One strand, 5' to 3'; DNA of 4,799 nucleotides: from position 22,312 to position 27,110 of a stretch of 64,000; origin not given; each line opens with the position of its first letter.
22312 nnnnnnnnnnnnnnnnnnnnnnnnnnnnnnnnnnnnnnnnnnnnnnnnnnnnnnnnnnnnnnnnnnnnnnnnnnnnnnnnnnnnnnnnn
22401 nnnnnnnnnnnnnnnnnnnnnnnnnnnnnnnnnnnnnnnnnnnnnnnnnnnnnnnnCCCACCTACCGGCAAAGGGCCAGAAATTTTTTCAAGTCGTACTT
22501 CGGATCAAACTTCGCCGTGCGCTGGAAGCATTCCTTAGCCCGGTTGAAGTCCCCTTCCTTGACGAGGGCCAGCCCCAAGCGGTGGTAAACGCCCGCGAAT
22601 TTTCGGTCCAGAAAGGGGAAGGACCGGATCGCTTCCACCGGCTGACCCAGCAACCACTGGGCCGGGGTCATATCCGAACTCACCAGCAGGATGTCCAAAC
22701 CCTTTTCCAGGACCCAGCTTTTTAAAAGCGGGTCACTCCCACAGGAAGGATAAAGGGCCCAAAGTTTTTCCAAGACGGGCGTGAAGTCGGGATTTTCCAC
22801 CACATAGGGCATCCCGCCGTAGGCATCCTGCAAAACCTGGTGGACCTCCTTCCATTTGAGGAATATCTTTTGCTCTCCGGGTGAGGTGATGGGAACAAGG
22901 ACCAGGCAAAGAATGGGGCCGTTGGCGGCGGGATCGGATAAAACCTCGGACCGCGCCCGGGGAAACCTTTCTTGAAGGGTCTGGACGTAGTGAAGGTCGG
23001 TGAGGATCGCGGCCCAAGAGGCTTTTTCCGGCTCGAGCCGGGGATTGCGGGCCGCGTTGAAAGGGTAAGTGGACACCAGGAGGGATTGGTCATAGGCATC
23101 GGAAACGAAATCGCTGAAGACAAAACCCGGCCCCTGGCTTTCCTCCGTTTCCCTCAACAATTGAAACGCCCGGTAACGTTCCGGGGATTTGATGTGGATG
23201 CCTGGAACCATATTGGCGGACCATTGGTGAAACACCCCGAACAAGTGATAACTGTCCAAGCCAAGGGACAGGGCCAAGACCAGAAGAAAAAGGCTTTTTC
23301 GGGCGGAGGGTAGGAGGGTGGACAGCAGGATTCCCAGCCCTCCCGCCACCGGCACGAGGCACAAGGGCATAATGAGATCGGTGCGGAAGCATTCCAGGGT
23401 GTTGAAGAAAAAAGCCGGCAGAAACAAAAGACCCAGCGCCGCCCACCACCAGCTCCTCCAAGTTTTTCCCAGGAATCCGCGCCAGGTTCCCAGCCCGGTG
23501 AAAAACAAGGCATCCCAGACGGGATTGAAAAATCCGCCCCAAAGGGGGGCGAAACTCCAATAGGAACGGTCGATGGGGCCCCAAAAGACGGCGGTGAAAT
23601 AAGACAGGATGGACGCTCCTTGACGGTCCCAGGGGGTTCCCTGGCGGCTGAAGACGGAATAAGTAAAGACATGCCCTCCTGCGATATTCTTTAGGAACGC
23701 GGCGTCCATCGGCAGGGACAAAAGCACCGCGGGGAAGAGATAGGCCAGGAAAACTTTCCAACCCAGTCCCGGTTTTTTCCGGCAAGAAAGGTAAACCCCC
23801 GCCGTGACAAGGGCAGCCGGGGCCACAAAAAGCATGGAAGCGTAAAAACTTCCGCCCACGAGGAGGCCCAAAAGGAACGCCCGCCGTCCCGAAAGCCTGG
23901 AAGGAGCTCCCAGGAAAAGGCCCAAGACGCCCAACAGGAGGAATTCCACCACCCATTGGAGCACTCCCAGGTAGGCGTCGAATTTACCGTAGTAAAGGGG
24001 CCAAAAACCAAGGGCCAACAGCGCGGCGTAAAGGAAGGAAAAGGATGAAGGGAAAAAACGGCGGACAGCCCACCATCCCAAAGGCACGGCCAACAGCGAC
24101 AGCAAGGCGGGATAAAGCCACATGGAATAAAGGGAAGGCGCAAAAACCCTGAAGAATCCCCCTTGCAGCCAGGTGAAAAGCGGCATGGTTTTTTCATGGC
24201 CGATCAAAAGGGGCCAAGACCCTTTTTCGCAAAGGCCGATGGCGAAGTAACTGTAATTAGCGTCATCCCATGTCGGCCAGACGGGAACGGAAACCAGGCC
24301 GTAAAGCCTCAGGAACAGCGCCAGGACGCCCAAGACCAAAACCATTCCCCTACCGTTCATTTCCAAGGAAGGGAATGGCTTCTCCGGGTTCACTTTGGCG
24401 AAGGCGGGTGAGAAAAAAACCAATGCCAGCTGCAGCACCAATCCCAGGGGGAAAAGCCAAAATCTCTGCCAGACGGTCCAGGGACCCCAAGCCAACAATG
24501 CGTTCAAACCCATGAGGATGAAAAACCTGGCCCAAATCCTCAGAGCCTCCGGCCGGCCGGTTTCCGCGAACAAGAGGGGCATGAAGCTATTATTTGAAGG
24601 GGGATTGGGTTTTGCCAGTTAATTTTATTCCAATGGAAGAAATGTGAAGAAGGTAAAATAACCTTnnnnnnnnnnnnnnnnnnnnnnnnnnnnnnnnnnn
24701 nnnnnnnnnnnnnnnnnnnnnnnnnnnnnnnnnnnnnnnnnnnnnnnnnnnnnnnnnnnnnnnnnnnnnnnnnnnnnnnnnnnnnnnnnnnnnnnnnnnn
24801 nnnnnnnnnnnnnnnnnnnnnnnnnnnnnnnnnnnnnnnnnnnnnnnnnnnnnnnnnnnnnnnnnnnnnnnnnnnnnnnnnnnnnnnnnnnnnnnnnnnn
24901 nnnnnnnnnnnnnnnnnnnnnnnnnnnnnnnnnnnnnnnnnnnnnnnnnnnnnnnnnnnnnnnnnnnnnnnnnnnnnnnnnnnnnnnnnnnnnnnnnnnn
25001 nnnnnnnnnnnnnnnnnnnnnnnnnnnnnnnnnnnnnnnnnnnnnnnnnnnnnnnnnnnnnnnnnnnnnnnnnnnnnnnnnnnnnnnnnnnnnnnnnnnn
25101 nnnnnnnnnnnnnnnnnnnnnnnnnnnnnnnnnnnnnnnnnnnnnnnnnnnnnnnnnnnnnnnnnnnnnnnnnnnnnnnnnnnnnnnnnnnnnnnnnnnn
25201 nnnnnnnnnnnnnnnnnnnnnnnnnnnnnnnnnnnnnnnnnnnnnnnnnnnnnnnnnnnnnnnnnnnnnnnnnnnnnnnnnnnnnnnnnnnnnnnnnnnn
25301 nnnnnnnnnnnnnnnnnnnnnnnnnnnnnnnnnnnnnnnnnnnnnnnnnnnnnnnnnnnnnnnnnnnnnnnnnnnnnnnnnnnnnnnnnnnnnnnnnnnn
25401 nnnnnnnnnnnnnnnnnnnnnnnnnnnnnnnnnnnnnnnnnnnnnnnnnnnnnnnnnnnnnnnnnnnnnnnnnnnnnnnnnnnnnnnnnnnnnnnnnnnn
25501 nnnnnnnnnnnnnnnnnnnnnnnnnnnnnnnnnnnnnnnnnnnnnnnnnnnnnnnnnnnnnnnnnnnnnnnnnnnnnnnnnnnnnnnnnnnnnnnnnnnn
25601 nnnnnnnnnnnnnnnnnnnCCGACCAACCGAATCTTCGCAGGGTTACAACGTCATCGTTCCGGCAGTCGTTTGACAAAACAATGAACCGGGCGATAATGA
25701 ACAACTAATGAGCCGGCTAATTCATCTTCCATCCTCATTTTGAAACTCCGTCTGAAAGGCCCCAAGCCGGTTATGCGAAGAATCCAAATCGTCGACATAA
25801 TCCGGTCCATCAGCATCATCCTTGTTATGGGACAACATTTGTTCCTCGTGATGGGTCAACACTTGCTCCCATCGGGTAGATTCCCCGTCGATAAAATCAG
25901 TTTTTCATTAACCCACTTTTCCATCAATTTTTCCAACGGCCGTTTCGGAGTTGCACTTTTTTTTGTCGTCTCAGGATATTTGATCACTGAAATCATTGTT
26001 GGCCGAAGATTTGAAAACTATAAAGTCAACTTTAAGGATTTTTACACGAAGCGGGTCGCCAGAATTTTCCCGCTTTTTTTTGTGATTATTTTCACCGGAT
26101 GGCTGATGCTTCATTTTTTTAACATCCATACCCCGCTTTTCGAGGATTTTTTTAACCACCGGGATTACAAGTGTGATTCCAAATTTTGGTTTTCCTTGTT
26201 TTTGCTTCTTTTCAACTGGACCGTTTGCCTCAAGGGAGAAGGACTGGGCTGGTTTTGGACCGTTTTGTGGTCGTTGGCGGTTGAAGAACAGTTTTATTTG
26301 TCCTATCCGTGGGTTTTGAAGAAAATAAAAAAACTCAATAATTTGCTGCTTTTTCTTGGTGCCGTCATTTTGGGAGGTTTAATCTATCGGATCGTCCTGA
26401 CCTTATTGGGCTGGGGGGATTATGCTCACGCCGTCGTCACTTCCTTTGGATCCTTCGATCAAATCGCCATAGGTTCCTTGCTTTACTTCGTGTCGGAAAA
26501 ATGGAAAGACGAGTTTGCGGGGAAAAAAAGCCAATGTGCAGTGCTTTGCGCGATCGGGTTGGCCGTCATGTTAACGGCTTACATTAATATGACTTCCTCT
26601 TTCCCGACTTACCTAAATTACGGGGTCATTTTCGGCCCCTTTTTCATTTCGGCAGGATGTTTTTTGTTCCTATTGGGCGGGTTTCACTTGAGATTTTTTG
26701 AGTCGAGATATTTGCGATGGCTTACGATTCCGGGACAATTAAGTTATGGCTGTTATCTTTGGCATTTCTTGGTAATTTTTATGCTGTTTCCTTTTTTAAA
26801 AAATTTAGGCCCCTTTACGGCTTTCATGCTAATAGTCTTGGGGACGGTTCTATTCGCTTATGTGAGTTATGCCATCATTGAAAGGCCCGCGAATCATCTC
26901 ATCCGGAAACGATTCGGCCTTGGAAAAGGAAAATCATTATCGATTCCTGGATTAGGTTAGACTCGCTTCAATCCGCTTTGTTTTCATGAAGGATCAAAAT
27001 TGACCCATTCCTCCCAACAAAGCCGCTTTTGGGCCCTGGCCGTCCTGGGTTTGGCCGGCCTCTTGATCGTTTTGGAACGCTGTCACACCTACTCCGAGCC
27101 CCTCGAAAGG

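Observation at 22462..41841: Array of six paralogous PMT/TMTC-like GT-C glycosyltransferases with TPR tails, coupled to the hpnCDE squalene genes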

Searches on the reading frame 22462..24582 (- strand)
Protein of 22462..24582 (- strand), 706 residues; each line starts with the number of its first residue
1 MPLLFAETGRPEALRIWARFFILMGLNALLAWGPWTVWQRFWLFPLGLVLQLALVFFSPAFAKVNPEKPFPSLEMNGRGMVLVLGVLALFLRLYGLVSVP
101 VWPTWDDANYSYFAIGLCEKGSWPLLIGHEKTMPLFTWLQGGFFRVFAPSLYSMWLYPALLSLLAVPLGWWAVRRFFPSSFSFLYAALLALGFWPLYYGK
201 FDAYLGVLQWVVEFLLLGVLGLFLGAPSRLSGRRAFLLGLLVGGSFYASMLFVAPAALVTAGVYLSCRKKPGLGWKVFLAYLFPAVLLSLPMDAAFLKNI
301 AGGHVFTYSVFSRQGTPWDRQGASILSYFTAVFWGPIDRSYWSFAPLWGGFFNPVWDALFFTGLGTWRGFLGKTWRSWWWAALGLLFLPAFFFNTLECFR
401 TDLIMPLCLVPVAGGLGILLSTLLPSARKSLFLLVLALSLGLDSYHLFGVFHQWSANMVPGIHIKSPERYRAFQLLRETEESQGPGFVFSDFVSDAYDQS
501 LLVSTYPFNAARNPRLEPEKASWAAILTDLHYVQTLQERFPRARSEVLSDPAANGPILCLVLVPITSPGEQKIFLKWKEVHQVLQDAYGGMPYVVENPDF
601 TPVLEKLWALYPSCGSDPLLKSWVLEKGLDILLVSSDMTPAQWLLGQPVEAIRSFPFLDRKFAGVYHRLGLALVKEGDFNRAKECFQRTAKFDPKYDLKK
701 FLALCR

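Call 4: search_protein_families(library=pfam, proteins=[window:22462-24582:-], max_evalue=1)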
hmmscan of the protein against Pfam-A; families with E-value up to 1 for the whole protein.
window:22462-24582:- (706 aa): 5 families
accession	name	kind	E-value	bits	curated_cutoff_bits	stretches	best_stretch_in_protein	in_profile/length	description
PF07719.23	TPR_2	-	1.7e-05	25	27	1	664-696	2-34/34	Tetratricopeptide repeat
PF00515.34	TPR_1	-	4.7e-05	23.5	27.8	1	665-696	3-34/34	Tetratricopeptide repeat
PF13181.12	TPR_8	-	0.00048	20.5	25.7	1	664-695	2-33/34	Tetratricopeptide repeat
PF13174.12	TPR_6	-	0.15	13.2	26.3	1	667-694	4-31/33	Tetratricopeptide repeat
PF07086.17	Jagunal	-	0.2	12.1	25.4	1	153-211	79-137/187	Jagunal, ER re-organisation during oogenesis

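Call 5: search_protein_families(library=ncbifam, proteins=[window:22462-24582:-], max_evalue=1)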
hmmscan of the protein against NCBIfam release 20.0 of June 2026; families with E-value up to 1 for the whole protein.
window:22462-24582:- (706 aa): 1 family
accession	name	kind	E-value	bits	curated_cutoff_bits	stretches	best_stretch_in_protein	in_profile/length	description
NF008391.2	PRK11189.1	equivalog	0.039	13.5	250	1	659-698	95-134/297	lipoprotein NlpI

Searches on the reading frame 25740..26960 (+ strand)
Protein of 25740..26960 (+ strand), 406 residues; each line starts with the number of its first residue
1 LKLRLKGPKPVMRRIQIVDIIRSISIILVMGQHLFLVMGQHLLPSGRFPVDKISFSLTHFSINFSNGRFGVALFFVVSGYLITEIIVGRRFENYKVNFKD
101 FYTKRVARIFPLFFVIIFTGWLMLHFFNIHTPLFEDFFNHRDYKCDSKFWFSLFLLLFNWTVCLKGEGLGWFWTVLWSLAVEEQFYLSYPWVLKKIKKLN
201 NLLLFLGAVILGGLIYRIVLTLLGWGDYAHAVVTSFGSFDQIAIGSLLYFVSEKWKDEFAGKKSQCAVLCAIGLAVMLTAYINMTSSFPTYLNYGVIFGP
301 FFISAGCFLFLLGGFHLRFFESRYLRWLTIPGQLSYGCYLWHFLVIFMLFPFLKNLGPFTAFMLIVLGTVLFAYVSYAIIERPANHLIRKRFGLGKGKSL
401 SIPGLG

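Call 4: search_protein_families(library=pfam, proteins=[window:25740-26960:+], max_evalue=1)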
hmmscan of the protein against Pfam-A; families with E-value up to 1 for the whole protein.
window:25740-26960:+ (406 aa): 2 families
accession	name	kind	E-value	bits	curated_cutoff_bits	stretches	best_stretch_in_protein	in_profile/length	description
PF01757.29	Acyl_transf_3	-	8.9e-27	94.4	31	1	18-377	4-325/326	Acyltransferase domain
PF06341.16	DUF1056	-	0.15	12.8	22.2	1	53-88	25-59/64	Protein of unknown function (DUF1056)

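Call 5: search_protein_families(library=ncbifam, proteins=[window:25740-26960:+], max_evalue=1)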
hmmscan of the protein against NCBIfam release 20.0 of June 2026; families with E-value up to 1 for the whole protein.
window:25740-26960:+ (406 aa): 0 families
